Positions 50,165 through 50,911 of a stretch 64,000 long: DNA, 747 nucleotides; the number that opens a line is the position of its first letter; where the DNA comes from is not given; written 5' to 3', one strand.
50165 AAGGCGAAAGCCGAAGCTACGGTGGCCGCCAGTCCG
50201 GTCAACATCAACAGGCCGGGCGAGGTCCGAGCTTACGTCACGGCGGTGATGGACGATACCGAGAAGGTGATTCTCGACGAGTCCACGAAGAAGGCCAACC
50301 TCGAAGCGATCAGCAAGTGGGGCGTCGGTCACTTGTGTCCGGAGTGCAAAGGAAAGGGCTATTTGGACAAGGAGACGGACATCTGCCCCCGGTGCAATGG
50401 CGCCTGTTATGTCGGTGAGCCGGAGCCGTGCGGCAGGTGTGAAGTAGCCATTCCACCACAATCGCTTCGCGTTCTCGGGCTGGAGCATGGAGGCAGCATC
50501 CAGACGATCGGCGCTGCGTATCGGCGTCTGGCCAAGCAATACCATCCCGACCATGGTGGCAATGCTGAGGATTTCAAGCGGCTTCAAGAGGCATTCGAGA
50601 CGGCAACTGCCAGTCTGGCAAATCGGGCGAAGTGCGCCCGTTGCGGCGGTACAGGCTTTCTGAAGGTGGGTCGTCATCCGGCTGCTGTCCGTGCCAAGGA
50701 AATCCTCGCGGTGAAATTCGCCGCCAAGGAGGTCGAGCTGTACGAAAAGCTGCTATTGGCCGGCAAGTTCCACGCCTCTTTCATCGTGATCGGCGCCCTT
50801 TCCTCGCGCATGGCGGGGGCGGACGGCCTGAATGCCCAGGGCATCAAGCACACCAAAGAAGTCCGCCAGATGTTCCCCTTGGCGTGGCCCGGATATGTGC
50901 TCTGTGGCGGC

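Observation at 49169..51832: Replicative family-A DNA polymerase with an embedded DnaJ-like co-chaperone module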

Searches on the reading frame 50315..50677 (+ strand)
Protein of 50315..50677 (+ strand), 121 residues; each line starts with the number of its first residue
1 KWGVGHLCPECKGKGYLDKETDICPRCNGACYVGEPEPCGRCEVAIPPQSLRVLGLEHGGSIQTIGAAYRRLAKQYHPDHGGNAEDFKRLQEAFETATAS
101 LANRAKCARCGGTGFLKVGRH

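Call 49: predict_structure(alignment_id=A2)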
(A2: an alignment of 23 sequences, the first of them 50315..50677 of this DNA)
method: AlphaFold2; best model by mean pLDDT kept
length: 121 residues; sequences in the alignment: 23
mean_pLDDT: 88.4   pTM: 0.64
mean pLDDT of the five models: 88.4, 87.9, 82.2, 81.6, 79.7
residues with pLDDT >= 90: 73; 70-90: 41; 50-70: 7; < 50: 0
segments of 3 or more residues with pLDDT < 50: none
pLDDT, mean of each block of 10 residues (from residue 1): 82 94 94 84 80 90 93 97 98 94 82 77 58
secondary structure, 60 per line:
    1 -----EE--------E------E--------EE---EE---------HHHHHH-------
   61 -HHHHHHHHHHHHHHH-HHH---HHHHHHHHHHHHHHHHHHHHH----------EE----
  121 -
elements in order: H48-53 H62-76 H84-104

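Call 54: fold_search(model_id=the predicted structure, library=pdb)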
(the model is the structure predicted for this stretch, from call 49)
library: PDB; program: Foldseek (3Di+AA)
matches with E <= 10: 328; with E <= 0.001: 0
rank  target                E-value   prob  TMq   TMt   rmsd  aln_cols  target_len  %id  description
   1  6d6x_MODEL_1_A        1.8e-02  1.00  0.41  0.58   7.9        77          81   30  HSP40 co-chaperone Sis1 J-domain (released 2019-05-01)
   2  4j7z_E                2.2e-02  1.00  0.39  0.47   4.2        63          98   28  Thermus thermophilus DNAJ J- and G/F-DOMAINS (released 2013-07-31)
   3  2lo1_MODEL_1_A        2.4e-02  1.00  0.41  0.66   4.9        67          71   27  NMR structure of the protein BC008182, a DNAJ-like domain from Homo sapiens (released 2012-02-15)
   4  4j80_A                2.4e-02  1.00  0.34  0.17   2.6        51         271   31  Thermus thermophilus DnaJ (released 2013-07-31)
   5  8eod_MODEL_1_A        2.6e-02  0.99  0.33  0.46   7.5        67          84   31  EEVD:Sis1-81 (J domain) bound conformation (released 2023-10-18)
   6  7tgh_J1               2.9e-02  1.00  0.33  0.16   2.7        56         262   30  Cryo-EM structure of respiratory super-complex CI+III2 from Tetrahymena thermophila (released 2022-04-06)
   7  2ctp_MODEL_1_A        2.9e-02  0.99  0.36  0.51   4.6        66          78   32  Solution structure of J-domain from human DnaJ subfamily B menber 12 (released 2005-11-24)
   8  8gym_J1               2.9e-02  0.97  0.33  0.16  12.9        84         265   24  Cryo-EM structure of Tetrahymena thermophila respiratory mega-complex MC IV2+(I+III2+II)2 (released 2023-06-14)
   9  9dyv_MODEL_1_A        3.1e-02  0.99  0.35  0.36   5.7        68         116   28  Assembly and functional mechanisms of the Hsp70-Hsp40 chaperone machinery (released 2025-10-22)
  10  6z5n_MODEL_1_A        3.3e-02  1.00  0.40  0.43   2.6        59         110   34  DnaJB1 JD-GF (released 2020-11-18)
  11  3ucs_C                3.3e-02  1.00  0.36  0.57   2.8        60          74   30  Crystal structure of the complex between CBPA J-domain and CBPM (released 2013-07-03)
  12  4j7z_D                3.8e-02  1.00  0.40  0.45   2.3        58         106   33  Thermus thermophilus DNAJ J- and G/F-DOMAINS (released 2013-07-31)
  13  3ucs_D                4.0e-02  1.00  0.36  0.60   3.5        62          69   31  Crystal structure of the complex between CBPA J-domain and CBPM (released 2013-07-03)
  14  4j7z_C                4.3e-02  1.00  0.31  0.36   2.6        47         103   34  Thermus thermophilus DNAJ J- and G/F-DOMAINS (released 2013-07-31)
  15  4j7z_F                4.3e-02  0.99  0.33  0.42   5.4        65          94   28  Thermus thermophilus DNAJ J- and G/F-DOMAINS (released 2013-07-31)
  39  1faf_MODEL_1_A        1.5e-01  0.99  0.42  0.61   2.5        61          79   24  NMR STRUCTURE OF THE N-TERMINAL J DOMAIN OF MURINE POLYOMAVIRUS T ANTIGENS. (released 2000-11-22)
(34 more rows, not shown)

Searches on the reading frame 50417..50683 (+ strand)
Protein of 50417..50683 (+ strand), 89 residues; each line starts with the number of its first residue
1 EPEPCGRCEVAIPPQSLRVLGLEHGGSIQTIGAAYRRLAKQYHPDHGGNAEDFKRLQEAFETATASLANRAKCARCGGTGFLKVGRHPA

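Call 81: find_homologous_proteins(query=A4, max_evalue=0.001)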
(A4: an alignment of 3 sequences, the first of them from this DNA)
Query A4 (3 sequences) (89 aa, profile of the alignment): 125 proteins with E <= 0.001 among 1150 candidates; the best 120 are listed.
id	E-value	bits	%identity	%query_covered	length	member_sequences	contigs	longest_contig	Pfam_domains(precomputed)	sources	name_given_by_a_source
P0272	9.3e-17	79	64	62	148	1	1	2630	PF00226.37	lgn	-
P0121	4.5e-16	77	71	55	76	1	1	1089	PF00226.37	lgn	-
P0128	1.1e-14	72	61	63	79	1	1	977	PF00226.37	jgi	jgi:DnaJ-class molecular chaperone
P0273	3.3e-13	67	37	79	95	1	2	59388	PF00226.37,PF00684.26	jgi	jgi:DnaJ-class molecular chaperone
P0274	4.3e-12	64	53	51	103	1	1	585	PF00226.37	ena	-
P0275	7.5e-12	63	63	54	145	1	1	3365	PF00226.37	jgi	jgi:hypothetical protein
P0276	9.3e-11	60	34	79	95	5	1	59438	PF00226.37,PF00684.26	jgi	jgi:DnaJ-class molecular chaperone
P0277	1.2e-10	59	36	75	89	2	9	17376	PF00226.37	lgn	-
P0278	1.3e-10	59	38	74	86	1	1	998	PF00226.37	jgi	jgi:DnaJ-class molecular chaperone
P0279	6.9e-10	57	43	78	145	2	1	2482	PF00226.37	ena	-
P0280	1.1e-9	56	57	52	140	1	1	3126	PF00226.37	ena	-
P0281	1.2e-9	56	60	47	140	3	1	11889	PF00226.37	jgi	-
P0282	2.8e-9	55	49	49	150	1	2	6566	PF00226.37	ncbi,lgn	ncbi:MAG: J domain-containing protein [Spirochaetia bacterium]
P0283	3.0e-9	55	33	74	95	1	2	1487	PF00226.37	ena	-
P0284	4.0e-9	54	46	69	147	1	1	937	PF00226.37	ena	-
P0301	5.8e-7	47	35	78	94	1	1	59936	PF00226.37,PF00684.26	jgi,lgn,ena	-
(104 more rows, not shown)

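Call 83: find_encoding_contigs(protein=P0273, flank=10000, max_places=2)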
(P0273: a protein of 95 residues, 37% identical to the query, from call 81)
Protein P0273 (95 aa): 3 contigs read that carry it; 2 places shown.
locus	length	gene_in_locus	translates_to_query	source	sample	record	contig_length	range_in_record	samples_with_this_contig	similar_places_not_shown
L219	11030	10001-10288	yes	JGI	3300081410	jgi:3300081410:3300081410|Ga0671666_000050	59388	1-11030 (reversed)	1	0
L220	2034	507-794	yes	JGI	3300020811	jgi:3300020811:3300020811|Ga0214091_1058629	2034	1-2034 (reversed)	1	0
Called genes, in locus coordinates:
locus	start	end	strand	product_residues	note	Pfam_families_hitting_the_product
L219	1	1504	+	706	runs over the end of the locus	PF12965:DUF3854, PF19263:DUF5906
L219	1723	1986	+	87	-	-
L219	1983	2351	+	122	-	-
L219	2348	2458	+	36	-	-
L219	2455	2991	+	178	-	-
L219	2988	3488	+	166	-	-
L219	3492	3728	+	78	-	-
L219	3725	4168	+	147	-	-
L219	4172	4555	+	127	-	-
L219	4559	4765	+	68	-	-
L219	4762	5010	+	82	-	-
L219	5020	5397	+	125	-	-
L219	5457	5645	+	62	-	-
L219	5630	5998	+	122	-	-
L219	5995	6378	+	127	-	PF10765:Phage_P22_NinX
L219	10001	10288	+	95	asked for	PF00226:DnaJ, PF00684:DnaJ_CXXCXGXG (weak)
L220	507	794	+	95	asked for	PF00226:DnaJ, PF00684:DnaJ_CXXCXGXG (weak)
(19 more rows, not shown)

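Call 84: find_encoding_contigs(protein=P0301, flank=10000, max_places=2)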
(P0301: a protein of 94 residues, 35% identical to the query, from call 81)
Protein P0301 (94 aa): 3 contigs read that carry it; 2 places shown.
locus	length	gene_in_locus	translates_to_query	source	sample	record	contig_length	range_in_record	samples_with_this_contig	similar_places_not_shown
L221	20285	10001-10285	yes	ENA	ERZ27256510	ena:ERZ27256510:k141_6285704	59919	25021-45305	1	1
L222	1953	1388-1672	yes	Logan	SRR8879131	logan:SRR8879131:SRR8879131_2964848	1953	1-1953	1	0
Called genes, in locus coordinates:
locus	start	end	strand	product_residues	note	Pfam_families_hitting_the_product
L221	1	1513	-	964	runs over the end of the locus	-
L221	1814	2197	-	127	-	-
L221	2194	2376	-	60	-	-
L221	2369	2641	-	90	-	-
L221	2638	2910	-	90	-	-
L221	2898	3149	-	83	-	-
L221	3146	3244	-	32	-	-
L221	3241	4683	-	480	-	PF03237:Terminase_6N (weak), PF04466:Terminase_3, PF17288:Terminase_3C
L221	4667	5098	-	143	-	-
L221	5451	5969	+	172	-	-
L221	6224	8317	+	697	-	PF12965:DUF3854, PF19263:DUF5906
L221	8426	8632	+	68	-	-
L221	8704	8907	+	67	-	-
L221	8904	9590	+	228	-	PF02511:Thy1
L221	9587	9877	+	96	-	PF11753:DUF3310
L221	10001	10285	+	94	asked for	PF00226:DnaJ, PF00684:DnaJ_CXXCXGXG (faint)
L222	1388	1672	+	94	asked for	PF00226:DnaJ, PF00684:DnaJ_CXXCXGXG (faint)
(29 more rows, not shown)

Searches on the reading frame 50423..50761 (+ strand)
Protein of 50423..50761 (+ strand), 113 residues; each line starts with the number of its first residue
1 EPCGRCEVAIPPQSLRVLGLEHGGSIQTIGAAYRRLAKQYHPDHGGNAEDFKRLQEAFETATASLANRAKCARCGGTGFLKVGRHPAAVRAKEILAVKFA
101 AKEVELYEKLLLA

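Call 61: search_protein_representatives(protein=window:50423-50761:+)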
Query: 113 residues. Proteins with E-value up to 0.001 (for the whole library): 2700; up to 1e-10: 14; up to 1e-30: 0. The best 150 are listed.
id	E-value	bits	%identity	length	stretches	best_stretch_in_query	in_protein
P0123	4.9e-14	68.6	42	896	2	13-66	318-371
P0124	6.0e-14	68.4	38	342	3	25-63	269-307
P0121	1.2e-13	67.3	71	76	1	17-65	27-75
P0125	1.4e-13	67.2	64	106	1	11-65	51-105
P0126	2.5e-12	63.2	78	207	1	68-113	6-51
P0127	3.6e-12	62.6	56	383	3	68-113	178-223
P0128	5.0e-12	62.2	65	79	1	14-64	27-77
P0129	1.3e-11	60.9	36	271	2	17-60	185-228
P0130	1.4e-11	60.7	73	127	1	70-113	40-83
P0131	1.9e-11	60.3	60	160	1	11-65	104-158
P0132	4.9e-11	59.0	43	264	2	18-65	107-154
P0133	6.1e-11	58.7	41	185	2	14-91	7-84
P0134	6.3e-11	58.7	60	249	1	12-63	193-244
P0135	8.9e-11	58.2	55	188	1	10-65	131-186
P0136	2.5e-10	56.7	67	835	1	65-113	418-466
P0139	1.1e-09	54.7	38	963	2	15-69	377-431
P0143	4.9e-09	52.6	32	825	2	16-79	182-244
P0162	3.9e-08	49.6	36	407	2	15-82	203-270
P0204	2.2e-07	47.3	45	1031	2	24-70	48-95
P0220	3.4e-07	46.6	40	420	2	15-60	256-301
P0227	4.8e-07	46.2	38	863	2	15-77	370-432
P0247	6.5e-07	45.7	41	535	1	10-81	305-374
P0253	7.2e-07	45.6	39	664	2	15-61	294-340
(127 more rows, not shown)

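Call 62: search_protein_families(library=pfam, proteins=[P0123, P0139, P0227, P0143, P0253, P0247, P0124, P0204, P0162, P0220], max_evalue=0.001)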
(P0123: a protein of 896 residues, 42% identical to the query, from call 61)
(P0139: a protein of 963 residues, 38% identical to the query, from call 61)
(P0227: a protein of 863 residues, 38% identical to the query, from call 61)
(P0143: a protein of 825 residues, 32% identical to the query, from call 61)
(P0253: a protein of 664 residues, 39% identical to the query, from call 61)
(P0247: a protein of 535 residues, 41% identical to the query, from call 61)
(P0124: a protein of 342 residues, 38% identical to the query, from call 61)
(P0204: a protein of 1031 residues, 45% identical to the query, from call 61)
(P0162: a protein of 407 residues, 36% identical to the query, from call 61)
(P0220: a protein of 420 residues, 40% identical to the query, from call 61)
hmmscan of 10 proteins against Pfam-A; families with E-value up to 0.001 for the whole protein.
P0123 (896 aa): 8 families
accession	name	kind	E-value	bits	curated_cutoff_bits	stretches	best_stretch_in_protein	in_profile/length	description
PF00226.36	DnaJ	-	1.2e-27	96.2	27.8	2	319-367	2-54/63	DnaJ domain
PF00515.34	TPR_1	-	4.2e-16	58.4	27.8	1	670-702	1-33/34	Tetratricopeptide repeat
PF07719.23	TPR_2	-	1.9e-09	37.3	27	1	670-702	1-33/34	Tetratricopeptide repeat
PF13424.12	TPR_12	-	4.2e-09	36.9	30.1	1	634-699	8-74/77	Tetratricopeptide repeat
PF13414.12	TPR_11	-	6.6e-06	26.2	26.8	0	636-677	1-42/42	TPR repeat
PF25575.1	TPR_BSK1_C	-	8.5e-06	26.1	42.2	0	116-157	35-76/118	Serine/threonine-protein kinase BSK1-like, TPR repeats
PF13431.12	TPR_17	-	2.4e-05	24.7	24.4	0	692-723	1-32/34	Tetratricopeptide repeat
PF13371.12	TPR_9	-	0.00048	20.5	35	0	703-746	28-71/73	Tetratricopeptide repeat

P0139 (963 aa): 5 families
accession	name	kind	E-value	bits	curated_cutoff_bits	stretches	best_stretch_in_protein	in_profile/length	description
PF00226.36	DnaJ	-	1.3e-30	105.7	27.8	2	41-93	1-57/63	DnaJ domain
PF00169.35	PH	-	4.5e-15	56.5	25.1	1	267-360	2-103/105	PH domain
PF00595.29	PDZ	-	7.7e-13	49.1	23.2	2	109-186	3-79/81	PDZ domain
PF17820.7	PDZ_6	-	1.9e-07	31.2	27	1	137-187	4-52/54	PDZ domain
PF15413.13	PH_11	-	5.3e-05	24.1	30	0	283-358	16-99/101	Pleckstrin homology domain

P0227 (863 aa): 2 families
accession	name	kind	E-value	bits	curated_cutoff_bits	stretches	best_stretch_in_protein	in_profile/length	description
PF00226.36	DnaJ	-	1.3e-17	64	27.8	1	369-418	2-55/63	DnaJ domain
PF13446.11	RPT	-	0.00054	20.2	28.2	0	367-423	3-52/59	A repeated domain in UCH-protein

P0143 (825 aa): 1 family
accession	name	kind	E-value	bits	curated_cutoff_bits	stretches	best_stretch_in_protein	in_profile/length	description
PF00226.36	DnaJ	-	1.1e-22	80.3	27.8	2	182-227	4-53/63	DnaJ domain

P0253 (664 aa): 1 family
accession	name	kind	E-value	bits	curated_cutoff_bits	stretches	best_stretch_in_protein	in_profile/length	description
PF00226.36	DnaJ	-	2.3e-17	63.3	27.8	1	293-343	2-56/63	DnaJ domain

P0247 (535 aa): 1 family
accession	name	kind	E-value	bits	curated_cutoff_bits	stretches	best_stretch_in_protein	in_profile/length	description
PF00226.36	DnaJ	-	8.7e-13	48.6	27.8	1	309-353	2-50/63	DnaJ domain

P0124 (342 aa): 1 family
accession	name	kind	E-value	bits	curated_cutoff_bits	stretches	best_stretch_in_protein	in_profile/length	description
PF00226.36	DnaJ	-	6.2e-15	55.5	27.8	1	267-304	11-52/63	DnaJ domain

P0204 (1031 aa): 4 families
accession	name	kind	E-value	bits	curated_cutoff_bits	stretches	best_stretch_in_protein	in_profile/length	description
PF00226.36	DnaJ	-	2e-34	117.9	27.8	2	253-313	1-63/63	DnaJ domain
PF01656.29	CbiA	-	2.1e-06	28.1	25.4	1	800-872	2-54/125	CobQ/CobB/MinD/ParA nucleotide binding domain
PF10609.15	ParA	-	3.4e-05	23.8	27.1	1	796-835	3-42/246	NUBPL iron-transfer P-loop NTPase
PF02374.21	ArsA_ATPase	-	0.00048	19.9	24.3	1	799-834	4-38/305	Anion-transporting ATPase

P0162 (407 aa): 2 families
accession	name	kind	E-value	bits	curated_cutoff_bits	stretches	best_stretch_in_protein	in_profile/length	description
PF00226.36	DnaJ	-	2.5e-18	66.4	27.8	1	202-251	2-55/63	DnaJ domain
PF13446.11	RPT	-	0.0001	22.5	28.2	0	200-256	3-52/59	A repeated domain in UCH-protein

P0220 (420 aa): 1 family
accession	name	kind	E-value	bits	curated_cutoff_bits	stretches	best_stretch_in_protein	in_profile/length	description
PF00226.36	DnaJ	-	6.5e-18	65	27.8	1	255-305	2-56/63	DnaJ domain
